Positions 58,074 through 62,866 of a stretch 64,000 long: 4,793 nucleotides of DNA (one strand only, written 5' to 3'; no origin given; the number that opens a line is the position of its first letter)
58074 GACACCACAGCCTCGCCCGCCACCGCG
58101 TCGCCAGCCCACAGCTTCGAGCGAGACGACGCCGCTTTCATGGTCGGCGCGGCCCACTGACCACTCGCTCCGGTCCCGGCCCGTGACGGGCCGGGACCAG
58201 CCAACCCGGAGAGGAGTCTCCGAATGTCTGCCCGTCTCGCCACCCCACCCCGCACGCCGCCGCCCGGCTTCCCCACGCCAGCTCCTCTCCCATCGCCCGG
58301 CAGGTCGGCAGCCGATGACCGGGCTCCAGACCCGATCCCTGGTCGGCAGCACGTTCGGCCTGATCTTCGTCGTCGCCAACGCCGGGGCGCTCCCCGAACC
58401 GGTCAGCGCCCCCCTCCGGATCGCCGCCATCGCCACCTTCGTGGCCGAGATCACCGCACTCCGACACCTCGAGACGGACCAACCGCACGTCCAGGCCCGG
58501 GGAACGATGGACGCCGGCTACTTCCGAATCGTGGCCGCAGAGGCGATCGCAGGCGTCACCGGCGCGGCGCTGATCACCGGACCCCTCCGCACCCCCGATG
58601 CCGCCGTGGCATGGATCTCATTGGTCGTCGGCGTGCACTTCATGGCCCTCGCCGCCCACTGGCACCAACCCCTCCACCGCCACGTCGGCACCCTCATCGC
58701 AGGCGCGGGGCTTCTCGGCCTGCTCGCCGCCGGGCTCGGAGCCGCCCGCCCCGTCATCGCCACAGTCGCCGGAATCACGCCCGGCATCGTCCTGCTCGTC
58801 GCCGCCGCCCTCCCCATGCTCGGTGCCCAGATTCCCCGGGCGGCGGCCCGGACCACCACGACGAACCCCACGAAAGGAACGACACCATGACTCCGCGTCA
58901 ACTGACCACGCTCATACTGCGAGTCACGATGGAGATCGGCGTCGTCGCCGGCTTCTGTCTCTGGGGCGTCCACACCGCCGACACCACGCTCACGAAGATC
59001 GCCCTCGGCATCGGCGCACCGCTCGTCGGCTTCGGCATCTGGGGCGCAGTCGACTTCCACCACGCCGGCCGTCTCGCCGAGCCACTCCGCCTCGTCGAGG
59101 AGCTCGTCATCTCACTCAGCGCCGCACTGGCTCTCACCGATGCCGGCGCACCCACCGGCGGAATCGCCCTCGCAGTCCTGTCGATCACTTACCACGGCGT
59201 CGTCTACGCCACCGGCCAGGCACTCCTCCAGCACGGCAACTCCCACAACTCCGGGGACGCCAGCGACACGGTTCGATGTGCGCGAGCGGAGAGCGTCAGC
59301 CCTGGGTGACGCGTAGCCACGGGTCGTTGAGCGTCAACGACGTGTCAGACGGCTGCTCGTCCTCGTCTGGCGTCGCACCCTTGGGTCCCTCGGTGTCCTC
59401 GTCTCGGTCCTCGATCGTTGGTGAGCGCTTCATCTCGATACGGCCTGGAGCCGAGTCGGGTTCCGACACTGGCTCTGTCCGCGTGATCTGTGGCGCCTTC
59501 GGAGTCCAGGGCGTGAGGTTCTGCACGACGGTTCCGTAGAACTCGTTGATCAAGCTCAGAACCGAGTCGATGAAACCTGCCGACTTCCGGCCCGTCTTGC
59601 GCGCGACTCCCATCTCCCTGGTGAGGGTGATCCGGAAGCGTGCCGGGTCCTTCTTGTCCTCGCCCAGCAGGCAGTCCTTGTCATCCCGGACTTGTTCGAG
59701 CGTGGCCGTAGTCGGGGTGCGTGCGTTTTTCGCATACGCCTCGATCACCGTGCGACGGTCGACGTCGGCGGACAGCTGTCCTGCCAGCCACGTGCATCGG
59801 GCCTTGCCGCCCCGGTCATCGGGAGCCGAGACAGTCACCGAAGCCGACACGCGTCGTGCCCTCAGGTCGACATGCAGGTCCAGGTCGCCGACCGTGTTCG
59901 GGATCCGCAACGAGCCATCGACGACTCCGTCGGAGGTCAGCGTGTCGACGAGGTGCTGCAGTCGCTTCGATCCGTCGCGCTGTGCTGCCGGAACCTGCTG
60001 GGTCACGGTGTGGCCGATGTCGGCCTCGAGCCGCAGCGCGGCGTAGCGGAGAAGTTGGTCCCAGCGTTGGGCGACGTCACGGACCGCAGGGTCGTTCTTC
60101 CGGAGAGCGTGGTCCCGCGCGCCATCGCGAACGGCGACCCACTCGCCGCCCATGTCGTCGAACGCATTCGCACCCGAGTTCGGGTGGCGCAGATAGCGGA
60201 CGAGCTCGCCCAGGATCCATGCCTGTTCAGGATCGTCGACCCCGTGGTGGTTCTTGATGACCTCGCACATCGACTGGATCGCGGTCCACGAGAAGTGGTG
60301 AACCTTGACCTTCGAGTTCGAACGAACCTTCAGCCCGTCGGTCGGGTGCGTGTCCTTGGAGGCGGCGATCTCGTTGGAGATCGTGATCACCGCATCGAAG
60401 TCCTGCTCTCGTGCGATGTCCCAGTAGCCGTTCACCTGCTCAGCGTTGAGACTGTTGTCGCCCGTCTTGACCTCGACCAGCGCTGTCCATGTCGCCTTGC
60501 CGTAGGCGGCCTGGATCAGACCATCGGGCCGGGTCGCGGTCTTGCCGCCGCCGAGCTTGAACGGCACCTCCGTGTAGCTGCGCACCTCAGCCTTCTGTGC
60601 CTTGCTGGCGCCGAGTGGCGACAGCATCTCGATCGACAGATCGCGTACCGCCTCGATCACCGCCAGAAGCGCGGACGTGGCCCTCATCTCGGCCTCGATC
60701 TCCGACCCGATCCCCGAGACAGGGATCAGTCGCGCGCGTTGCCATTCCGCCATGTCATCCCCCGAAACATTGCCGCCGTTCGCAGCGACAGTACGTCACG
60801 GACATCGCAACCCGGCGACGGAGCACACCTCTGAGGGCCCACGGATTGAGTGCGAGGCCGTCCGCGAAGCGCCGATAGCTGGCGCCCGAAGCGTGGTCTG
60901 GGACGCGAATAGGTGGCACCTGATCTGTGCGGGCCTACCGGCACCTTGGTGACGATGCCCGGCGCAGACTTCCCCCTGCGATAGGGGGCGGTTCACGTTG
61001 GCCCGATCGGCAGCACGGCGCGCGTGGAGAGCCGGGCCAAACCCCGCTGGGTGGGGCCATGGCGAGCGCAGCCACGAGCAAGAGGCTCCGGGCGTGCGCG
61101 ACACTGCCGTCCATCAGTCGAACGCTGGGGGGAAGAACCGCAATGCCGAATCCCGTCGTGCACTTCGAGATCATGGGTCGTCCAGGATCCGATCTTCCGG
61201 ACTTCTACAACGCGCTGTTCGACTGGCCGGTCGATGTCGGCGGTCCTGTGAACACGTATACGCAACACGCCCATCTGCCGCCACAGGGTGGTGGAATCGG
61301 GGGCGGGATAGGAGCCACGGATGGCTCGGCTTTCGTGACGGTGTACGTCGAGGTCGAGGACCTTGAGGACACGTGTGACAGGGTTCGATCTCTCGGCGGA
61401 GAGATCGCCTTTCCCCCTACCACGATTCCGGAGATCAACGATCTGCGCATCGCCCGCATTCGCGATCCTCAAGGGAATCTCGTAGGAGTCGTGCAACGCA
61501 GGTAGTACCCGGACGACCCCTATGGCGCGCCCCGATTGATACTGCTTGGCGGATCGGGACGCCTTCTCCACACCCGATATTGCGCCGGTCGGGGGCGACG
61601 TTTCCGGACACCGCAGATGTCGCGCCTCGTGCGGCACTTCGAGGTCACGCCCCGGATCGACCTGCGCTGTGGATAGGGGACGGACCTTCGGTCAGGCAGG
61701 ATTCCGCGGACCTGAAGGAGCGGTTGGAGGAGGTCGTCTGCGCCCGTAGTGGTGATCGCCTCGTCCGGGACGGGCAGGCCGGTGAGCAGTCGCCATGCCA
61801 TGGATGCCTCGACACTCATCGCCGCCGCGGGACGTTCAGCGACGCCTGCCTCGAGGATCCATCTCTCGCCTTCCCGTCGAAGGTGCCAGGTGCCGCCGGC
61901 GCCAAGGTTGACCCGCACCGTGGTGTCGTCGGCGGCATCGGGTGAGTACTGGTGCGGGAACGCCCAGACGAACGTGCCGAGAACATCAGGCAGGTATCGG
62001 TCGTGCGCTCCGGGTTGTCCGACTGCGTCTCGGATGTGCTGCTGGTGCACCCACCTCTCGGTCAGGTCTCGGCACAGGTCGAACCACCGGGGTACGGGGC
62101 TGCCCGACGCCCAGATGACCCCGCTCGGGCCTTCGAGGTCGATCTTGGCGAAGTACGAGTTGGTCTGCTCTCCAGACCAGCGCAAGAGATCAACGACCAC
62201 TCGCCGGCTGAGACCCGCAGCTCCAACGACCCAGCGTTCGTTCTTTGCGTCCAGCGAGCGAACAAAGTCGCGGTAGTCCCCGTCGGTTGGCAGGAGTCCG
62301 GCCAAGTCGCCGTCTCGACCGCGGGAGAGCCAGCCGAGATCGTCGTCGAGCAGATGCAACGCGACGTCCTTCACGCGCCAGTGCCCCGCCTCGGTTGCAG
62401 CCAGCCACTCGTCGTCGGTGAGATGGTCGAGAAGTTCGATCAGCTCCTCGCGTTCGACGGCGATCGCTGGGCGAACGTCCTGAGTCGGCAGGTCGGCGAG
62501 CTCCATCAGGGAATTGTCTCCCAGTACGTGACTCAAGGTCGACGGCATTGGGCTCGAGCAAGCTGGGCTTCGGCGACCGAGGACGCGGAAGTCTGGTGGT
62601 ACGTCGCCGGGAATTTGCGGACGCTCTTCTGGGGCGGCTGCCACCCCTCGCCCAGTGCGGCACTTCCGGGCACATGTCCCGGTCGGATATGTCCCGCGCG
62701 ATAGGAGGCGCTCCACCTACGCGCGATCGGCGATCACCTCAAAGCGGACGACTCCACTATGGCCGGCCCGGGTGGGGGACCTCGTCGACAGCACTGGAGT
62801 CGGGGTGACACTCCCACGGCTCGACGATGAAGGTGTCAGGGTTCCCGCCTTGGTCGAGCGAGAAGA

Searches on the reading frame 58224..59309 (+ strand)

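Call 67: search_protein_families(library=pfam, proteins=[window:58224-59309:+], max_evalue=0.001)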
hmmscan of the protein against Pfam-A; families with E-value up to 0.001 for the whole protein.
window:58224-59309:+ (361 aa): 1 family
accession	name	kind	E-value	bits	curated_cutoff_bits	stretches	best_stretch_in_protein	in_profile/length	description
PF10823.13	DUF2568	-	1.3e-13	51.4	24.2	1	231-320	1-91/92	Protein of unknown function (DUF2568)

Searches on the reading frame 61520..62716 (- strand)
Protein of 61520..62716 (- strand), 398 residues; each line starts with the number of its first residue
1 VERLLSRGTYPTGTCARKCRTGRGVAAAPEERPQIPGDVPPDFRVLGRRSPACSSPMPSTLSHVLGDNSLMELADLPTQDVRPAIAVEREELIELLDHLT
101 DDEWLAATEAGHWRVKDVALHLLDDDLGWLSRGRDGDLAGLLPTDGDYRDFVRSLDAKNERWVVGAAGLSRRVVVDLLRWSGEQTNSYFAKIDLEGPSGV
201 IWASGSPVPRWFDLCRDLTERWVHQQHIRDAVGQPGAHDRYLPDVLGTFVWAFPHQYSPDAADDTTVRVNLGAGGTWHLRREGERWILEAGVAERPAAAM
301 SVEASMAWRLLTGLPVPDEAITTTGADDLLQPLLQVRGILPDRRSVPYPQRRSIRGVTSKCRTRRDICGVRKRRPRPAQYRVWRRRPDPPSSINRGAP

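Call 67: search_protein_families(library=pfam, proteins=[window:61520-62716:-], max_evalue=0.001)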
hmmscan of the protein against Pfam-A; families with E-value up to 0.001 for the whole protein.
window:61520-62716:- (398 aa): 1 family
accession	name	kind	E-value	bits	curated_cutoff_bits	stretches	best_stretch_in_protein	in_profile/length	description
PF11716.13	MDMPI_N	-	6.3e-09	37.1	24.2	1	88-228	4-139/140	Mycothiol maleylpyruvate isomerase N-terminal domain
